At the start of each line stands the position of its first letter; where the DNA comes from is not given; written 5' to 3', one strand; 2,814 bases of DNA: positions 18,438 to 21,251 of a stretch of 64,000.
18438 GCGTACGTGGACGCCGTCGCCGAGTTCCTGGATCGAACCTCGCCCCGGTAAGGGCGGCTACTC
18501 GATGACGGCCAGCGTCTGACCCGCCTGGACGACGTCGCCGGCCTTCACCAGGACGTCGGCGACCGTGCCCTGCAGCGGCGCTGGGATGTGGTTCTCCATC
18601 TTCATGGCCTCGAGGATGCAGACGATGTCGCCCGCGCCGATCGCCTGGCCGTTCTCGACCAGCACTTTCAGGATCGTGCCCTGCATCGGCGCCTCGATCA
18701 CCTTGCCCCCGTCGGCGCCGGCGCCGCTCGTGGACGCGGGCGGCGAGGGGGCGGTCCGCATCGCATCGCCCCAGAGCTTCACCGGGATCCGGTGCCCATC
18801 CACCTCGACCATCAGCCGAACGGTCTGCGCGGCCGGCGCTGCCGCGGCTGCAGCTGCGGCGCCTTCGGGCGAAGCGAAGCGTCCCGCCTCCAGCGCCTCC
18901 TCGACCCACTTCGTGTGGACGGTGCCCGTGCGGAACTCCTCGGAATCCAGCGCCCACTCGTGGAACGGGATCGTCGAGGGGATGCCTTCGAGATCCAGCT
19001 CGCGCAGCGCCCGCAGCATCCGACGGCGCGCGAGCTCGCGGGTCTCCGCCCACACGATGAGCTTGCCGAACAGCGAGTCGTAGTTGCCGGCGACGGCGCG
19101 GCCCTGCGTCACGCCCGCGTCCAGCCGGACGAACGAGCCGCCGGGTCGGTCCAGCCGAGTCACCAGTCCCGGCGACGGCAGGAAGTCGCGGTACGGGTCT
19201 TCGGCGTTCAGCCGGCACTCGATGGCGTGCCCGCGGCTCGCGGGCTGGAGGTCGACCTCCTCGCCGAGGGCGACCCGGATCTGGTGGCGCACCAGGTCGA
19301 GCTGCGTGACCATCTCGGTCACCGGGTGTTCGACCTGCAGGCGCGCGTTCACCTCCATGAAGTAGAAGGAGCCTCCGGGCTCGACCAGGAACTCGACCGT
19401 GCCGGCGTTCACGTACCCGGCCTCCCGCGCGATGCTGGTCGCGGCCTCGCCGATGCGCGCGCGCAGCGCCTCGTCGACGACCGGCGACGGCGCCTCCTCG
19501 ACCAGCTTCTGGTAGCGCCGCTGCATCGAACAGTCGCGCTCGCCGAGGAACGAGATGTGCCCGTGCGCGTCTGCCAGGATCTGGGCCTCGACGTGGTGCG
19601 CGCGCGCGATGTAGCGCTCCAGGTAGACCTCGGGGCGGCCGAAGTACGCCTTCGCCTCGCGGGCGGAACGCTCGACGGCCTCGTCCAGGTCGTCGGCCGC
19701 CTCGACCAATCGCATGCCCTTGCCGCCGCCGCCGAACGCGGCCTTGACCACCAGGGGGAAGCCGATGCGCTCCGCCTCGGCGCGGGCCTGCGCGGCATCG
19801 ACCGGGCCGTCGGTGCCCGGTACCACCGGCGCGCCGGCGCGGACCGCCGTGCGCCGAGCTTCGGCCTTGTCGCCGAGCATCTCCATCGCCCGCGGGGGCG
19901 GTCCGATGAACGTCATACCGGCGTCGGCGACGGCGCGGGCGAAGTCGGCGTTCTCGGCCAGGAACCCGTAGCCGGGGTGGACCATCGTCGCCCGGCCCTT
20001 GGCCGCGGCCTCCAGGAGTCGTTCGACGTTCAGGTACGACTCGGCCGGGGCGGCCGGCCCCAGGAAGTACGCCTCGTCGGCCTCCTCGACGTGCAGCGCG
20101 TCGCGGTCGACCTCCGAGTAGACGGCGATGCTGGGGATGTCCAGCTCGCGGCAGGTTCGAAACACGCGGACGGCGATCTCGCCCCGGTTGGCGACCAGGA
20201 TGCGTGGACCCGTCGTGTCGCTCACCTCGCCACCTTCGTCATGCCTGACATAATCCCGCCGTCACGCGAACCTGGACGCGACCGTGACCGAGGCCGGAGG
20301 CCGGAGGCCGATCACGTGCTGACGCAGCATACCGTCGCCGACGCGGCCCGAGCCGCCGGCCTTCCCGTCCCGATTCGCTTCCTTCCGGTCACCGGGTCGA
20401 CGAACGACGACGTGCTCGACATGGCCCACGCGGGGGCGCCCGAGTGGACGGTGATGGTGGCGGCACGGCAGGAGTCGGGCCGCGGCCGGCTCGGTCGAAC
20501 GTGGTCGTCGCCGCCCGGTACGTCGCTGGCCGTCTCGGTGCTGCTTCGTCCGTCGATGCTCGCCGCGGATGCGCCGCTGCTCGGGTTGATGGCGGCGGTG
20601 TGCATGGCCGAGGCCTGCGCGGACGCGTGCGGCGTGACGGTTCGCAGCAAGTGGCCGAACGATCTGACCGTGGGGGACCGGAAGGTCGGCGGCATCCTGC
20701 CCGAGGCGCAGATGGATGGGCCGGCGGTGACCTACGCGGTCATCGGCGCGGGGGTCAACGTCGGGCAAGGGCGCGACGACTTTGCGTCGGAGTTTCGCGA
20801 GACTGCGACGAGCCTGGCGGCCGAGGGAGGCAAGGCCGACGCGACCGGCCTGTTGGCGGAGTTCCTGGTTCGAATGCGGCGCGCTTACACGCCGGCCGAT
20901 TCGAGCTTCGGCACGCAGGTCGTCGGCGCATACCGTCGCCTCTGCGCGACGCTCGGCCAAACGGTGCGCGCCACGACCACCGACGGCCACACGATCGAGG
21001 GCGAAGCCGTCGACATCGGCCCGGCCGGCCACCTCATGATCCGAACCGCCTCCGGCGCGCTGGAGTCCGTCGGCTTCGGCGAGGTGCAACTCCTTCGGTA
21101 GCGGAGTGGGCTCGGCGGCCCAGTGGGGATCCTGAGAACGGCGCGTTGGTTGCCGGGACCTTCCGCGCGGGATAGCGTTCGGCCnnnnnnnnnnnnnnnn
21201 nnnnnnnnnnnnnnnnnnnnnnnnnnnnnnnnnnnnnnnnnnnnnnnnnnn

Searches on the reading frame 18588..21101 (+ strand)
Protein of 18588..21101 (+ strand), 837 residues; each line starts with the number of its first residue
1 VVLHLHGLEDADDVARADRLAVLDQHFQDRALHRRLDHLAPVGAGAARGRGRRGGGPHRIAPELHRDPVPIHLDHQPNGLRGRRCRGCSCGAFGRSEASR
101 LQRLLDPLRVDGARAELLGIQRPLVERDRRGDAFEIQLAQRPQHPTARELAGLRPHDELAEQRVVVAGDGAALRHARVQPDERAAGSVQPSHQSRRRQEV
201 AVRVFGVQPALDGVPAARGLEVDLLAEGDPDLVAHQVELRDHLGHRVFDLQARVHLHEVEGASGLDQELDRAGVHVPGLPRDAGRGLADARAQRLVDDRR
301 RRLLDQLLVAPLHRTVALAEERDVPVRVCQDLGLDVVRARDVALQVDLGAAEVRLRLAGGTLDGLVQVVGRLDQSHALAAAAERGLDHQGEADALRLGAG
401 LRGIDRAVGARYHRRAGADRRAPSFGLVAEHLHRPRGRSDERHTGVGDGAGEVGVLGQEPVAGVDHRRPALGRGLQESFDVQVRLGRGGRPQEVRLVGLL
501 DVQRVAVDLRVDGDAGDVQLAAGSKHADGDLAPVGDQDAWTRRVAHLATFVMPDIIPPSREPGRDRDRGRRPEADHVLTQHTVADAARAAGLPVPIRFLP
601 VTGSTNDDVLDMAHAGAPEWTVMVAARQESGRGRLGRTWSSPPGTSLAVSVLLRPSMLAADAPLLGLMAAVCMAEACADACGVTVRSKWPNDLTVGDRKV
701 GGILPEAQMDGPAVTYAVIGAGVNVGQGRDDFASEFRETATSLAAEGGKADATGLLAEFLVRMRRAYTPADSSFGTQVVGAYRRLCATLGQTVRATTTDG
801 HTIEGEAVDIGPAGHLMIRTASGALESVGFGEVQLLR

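Call 61: search_protein_families(library=pfam, proteins=[window:18588-21101:+], max_evalue=1e-8)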
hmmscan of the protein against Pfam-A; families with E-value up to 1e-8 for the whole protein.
window:18588-21101:+ (837 aa): 1 family
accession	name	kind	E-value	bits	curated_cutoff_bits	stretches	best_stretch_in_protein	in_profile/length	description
PF03099.24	BPL_LplA_LipB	-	8.5e-19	68.2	21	1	600-724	3-133/133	Biotin/lipoate A/B protein ligase family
